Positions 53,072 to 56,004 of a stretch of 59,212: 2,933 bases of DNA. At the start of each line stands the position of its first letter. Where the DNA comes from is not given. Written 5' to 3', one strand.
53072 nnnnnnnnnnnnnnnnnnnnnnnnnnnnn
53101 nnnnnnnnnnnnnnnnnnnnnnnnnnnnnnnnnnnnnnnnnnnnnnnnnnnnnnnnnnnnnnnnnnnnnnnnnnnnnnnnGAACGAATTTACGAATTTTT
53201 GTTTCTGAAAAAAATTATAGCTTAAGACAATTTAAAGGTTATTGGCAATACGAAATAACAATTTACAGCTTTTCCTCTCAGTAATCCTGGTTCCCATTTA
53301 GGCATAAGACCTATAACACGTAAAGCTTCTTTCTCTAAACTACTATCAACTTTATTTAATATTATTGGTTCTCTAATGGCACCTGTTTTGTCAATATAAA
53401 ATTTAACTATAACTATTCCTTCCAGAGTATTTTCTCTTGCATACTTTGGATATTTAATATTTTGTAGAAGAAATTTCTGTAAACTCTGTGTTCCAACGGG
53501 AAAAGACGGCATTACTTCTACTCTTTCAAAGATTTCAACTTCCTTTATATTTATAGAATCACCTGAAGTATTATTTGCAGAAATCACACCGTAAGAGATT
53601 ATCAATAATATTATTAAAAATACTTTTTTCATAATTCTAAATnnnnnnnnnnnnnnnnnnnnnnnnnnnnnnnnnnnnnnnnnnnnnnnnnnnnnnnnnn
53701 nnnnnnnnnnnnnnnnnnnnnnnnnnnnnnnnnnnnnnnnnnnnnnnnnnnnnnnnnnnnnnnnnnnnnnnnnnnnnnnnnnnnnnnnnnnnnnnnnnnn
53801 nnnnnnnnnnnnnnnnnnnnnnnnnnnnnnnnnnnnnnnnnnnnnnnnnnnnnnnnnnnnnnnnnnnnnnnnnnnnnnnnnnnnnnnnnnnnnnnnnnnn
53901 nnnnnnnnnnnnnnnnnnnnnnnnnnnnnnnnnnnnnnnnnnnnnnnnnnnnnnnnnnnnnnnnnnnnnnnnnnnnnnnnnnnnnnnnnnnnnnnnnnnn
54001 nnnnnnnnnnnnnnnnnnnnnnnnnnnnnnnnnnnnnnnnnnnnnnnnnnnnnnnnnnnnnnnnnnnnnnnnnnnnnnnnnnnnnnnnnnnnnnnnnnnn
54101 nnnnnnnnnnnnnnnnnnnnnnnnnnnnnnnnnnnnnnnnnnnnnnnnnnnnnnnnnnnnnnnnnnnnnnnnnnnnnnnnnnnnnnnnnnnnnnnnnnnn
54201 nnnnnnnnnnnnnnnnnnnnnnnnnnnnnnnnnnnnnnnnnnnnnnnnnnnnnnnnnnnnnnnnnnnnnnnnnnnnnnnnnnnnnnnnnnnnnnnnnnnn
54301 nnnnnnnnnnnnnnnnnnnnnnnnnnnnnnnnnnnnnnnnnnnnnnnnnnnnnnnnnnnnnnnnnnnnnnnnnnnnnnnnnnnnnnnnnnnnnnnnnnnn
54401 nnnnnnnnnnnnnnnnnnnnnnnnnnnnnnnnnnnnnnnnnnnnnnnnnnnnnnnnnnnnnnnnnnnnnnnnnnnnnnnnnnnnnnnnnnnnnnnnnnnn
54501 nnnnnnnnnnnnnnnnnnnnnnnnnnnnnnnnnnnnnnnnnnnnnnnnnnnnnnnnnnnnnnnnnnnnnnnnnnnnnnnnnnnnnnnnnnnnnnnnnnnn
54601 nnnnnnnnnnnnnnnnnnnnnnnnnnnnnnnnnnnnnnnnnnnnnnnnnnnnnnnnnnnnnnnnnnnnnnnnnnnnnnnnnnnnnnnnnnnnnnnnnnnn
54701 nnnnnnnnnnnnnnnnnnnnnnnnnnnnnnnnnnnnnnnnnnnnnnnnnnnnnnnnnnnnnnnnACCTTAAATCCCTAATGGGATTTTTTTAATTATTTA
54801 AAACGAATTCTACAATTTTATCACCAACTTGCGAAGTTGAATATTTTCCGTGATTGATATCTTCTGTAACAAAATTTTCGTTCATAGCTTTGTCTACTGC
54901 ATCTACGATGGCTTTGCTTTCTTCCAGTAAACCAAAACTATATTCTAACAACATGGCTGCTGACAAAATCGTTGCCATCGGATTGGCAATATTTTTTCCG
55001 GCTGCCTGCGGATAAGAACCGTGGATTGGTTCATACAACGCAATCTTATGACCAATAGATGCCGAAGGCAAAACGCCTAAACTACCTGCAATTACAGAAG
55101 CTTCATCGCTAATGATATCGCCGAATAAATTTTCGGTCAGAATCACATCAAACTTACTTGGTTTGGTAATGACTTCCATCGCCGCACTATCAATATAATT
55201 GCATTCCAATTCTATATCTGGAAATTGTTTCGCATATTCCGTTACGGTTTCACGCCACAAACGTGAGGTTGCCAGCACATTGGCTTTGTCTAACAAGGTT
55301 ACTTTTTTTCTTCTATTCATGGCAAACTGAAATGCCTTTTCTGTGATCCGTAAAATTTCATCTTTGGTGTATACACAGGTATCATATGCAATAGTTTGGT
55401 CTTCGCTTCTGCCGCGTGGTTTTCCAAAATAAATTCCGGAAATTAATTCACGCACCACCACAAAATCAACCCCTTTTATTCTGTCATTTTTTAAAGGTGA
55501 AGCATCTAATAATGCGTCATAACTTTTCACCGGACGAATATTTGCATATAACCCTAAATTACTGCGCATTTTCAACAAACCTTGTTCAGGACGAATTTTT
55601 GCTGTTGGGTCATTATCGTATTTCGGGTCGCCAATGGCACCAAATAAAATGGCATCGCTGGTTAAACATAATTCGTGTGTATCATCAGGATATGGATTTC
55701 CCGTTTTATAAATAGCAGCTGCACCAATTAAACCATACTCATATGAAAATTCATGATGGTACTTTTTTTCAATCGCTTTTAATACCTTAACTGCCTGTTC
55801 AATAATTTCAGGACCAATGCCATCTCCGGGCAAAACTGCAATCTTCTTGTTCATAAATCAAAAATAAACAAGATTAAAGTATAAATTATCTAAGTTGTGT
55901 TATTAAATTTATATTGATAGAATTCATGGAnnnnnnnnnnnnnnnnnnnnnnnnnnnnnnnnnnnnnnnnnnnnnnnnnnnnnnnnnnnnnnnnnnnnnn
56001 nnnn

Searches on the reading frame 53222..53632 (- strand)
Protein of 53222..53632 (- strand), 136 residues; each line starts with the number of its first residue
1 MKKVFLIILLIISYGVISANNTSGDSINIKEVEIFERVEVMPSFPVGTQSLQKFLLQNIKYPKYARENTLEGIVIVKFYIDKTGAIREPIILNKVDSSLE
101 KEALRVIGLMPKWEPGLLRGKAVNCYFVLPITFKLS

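Call 73: search_protein_families(library=pfam, proteins=[window:53222-53632:-], max_evalue=0.0001)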
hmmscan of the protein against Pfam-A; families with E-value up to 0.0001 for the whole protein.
window:53222-53632:- (136 aa): 1 family
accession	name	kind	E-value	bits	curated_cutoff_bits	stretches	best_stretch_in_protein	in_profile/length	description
PF03544.19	TonB_C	-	1.6e-16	61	24.6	1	58-135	2-79/79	Gram-negative bacterial TonB protein C-terminal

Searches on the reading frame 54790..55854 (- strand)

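Call 73: search_protein_families(library=pfam, proteins=[window:54790-55854:-], max_evalue=0.0001)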
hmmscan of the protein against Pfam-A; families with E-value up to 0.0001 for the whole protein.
window:54790-55854:- (354 aa): 1 family
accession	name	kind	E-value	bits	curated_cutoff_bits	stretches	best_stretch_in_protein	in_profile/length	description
PF00180.25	Iso_dh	-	7.6e-132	440.2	27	1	4-347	1-348/348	Isocitrate/isopropylmalate dehydrogenase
